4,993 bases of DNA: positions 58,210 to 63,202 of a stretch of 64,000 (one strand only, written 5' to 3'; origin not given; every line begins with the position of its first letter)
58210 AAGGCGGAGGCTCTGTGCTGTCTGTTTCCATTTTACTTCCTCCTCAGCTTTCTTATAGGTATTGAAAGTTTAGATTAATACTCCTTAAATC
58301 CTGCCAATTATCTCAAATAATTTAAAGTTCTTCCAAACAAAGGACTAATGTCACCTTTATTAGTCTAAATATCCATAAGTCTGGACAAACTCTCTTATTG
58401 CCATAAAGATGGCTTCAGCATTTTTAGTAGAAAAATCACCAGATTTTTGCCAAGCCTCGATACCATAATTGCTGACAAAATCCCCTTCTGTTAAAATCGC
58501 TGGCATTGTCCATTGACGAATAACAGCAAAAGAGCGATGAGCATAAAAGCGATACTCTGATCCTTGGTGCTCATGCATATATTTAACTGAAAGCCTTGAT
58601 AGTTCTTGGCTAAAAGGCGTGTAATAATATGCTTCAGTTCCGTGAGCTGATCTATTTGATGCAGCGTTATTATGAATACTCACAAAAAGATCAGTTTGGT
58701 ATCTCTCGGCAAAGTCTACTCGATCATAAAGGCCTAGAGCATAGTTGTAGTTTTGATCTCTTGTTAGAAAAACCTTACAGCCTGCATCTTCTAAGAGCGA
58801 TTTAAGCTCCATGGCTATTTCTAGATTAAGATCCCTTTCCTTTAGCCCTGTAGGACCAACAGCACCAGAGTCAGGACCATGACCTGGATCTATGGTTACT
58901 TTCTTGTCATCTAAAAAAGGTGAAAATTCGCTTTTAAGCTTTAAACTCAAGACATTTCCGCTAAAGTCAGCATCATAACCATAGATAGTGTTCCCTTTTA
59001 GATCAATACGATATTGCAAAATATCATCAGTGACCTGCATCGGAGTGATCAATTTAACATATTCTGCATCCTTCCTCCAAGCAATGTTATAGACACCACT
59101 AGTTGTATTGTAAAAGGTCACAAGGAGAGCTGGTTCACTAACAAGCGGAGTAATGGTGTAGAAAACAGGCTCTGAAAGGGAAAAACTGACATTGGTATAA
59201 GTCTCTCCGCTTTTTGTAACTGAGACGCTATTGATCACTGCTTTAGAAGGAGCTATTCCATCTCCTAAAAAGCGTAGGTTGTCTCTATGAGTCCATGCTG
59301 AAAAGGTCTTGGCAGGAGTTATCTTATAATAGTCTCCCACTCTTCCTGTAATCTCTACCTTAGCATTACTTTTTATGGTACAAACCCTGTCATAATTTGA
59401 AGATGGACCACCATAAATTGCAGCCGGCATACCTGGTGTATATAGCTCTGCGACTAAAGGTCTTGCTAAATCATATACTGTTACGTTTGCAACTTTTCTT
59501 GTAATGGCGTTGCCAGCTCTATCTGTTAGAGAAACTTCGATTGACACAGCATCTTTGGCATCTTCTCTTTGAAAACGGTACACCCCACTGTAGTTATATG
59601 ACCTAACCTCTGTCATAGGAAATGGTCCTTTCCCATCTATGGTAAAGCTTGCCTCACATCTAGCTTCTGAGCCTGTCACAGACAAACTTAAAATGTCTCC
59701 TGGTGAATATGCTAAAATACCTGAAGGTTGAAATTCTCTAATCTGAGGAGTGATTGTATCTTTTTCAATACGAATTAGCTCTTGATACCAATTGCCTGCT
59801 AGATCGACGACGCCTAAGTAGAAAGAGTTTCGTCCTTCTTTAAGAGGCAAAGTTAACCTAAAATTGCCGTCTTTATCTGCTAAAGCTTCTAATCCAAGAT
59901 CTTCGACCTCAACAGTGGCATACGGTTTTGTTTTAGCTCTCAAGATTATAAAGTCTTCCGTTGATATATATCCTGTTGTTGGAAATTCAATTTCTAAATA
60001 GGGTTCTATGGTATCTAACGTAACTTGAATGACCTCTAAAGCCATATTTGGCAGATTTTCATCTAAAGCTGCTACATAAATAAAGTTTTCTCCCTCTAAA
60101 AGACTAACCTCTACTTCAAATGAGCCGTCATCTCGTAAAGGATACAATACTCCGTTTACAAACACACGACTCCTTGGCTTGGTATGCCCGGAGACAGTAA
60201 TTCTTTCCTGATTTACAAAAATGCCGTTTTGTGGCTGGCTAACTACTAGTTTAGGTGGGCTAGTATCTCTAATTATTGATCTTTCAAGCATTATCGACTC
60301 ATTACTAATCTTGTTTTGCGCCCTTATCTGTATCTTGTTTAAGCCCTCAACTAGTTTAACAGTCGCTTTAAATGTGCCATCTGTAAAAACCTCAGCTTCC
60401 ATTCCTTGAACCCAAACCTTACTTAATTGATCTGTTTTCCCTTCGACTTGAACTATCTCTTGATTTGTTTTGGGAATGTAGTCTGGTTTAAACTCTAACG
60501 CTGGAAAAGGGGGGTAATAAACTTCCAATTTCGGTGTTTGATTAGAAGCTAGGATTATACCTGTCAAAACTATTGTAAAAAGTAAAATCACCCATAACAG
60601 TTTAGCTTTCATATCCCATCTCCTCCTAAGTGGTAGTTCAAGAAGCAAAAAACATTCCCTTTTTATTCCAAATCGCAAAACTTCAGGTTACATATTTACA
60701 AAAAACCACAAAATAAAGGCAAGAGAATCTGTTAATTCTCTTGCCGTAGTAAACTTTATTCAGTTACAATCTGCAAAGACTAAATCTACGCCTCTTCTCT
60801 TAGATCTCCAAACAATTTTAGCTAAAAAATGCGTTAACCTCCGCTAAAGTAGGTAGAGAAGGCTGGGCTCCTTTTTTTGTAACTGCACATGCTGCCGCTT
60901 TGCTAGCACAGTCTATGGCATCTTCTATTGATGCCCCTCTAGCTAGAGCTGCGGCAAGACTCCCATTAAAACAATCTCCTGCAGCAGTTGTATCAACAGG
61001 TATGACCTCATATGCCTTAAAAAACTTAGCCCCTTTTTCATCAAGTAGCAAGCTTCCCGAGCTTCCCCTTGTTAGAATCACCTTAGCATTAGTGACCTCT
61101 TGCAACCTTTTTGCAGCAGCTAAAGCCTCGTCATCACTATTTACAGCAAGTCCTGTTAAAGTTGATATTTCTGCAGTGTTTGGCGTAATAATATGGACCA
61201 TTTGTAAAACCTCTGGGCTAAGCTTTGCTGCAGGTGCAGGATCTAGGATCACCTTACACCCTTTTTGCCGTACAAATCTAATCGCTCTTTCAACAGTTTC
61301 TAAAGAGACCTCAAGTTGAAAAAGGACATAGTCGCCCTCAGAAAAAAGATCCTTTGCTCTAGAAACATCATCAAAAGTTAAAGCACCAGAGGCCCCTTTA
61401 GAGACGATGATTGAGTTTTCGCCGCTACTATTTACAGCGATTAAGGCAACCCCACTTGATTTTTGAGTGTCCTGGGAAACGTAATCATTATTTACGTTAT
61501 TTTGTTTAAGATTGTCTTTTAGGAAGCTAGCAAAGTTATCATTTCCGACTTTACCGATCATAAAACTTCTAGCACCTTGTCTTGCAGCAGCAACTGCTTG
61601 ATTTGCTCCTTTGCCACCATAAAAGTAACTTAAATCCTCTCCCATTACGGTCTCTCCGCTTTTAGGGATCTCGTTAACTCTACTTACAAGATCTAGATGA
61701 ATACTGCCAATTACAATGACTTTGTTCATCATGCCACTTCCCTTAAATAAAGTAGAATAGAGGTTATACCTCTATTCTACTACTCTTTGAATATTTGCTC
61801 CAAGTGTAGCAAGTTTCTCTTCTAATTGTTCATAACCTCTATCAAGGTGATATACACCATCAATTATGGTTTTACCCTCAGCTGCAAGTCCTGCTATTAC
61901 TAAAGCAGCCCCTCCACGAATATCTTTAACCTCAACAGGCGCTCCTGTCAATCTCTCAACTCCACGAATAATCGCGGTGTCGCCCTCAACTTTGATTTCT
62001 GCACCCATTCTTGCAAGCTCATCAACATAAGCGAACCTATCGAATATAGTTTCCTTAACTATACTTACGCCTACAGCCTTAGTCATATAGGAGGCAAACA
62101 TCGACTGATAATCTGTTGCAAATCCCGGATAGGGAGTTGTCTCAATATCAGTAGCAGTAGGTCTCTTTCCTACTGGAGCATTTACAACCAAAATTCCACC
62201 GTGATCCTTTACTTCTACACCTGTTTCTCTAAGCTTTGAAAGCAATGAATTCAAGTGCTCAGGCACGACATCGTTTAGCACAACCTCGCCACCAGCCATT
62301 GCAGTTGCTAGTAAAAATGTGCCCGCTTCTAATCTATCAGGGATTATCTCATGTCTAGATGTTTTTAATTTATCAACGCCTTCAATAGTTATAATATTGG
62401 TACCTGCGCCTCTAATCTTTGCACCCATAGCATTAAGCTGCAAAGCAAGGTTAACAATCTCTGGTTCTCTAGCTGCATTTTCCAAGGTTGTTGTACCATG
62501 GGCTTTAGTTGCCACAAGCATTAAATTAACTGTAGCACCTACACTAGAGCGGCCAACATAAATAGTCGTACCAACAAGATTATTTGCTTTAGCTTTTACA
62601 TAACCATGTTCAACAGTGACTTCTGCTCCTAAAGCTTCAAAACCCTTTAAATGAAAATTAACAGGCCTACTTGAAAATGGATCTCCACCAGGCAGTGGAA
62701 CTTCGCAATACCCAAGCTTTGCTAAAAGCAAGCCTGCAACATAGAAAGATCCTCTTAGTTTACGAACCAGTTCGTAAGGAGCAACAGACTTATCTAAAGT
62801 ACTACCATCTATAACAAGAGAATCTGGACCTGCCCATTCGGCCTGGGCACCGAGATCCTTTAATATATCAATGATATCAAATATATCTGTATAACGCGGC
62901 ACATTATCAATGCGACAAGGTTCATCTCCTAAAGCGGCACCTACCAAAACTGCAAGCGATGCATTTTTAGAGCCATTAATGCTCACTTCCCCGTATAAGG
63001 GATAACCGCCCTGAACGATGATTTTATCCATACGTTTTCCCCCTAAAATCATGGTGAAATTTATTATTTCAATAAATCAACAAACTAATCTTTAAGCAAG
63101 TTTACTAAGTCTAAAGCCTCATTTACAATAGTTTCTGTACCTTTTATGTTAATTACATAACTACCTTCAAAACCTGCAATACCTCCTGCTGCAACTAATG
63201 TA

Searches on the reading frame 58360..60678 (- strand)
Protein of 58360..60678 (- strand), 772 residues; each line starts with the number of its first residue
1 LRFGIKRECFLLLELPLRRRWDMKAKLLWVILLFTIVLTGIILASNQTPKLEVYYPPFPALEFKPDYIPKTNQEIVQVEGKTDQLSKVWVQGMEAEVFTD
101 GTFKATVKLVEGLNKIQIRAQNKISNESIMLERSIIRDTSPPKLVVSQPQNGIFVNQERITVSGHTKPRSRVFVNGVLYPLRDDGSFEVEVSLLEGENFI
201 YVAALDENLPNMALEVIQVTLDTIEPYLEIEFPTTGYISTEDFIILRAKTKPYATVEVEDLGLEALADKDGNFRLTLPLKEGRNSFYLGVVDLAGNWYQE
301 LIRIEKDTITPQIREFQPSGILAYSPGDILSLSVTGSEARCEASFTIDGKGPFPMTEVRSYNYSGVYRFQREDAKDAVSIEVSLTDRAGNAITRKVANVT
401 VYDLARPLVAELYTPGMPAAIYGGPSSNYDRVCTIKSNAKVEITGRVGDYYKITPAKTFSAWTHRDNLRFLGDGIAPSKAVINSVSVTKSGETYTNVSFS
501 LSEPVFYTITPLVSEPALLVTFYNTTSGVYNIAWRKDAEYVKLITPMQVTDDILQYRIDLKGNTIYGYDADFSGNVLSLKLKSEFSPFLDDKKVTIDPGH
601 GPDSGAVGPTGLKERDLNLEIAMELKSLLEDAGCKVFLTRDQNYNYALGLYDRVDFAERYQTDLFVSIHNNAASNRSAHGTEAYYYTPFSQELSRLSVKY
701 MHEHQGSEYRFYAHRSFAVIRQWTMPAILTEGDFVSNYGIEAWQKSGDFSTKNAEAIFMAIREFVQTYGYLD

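Call 26: search_protein_families(library=pfam, proteins=[window:58360-60678:-], max_evalue=0.00001)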
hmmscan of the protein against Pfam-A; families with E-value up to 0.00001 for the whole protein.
window:58360-60678:- (772 aa): 4 families
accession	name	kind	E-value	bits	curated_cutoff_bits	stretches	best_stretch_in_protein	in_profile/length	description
PF01520.23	Amidase_3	-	1.4e-38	133.1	27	1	594-762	1-173/174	N-acetylmuramoyl-L-alanine amidase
PF09136.16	Glucodextran_B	-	2.7e-31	107.8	27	2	65-128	8-73/83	Glucodextranase, domain B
PF08239.17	SH3_3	-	2.2e-07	31.4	27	1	421-468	5-53/54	Bacterial SH3 domain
PF17936.7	Big_6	-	7.9e-07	29.7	27.6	0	249-296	20-72/83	Bacterial Ig domain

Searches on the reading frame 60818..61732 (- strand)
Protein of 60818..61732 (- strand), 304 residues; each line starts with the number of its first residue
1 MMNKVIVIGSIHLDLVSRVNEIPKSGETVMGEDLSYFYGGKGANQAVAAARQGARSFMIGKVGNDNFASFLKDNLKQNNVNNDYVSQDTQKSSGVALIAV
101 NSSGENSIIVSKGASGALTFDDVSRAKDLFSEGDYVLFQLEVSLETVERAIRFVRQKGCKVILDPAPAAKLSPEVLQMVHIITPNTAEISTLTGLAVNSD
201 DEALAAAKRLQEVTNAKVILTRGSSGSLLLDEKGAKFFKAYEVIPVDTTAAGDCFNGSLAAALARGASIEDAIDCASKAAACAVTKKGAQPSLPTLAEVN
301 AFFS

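Call 54: search_protein_families(library=pfam, proteins=[window:60818-61732:-], max_evalue=0.001)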
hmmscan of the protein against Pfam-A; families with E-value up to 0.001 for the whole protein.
window:60818-61732:- (304 aa): 4 families
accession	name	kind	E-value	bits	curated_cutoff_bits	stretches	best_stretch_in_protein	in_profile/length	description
PF00294.29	PfkB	-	4.8e-74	249.9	25.8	1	2-295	1-301/302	pfkB family carbohydrate kinase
PF08543.17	Phos_pyr_kin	-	4.2e-14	53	27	1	160-285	101-233/246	Phosphomethylpyrimidine kinase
PF01256.23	Carb_kinase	-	2.3e-07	31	27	1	145-288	79-224/242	NAD(P)H-hydrate dehydratase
PF25270.1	Khk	-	2.3e-06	27.5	35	1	181-296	243-358/365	Prokaryotic ketohexokinase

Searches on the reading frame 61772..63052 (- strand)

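Call 26: search_protein_families(library=pfam, proteins=[window:61772-63052:-], max_evalue=0.00001)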
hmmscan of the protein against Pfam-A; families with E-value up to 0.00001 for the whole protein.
window:61772-63052:- (426 aa): 1 family
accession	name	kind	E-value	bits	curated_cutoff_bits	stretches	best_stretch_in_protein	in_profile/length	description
PF00275.25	EPSP_synthase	-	3.7e-95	319.5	22.8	1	14-414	2-417/417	EPSP synthase (3-phosphoshikimate 1-carboxyvinyltransferase)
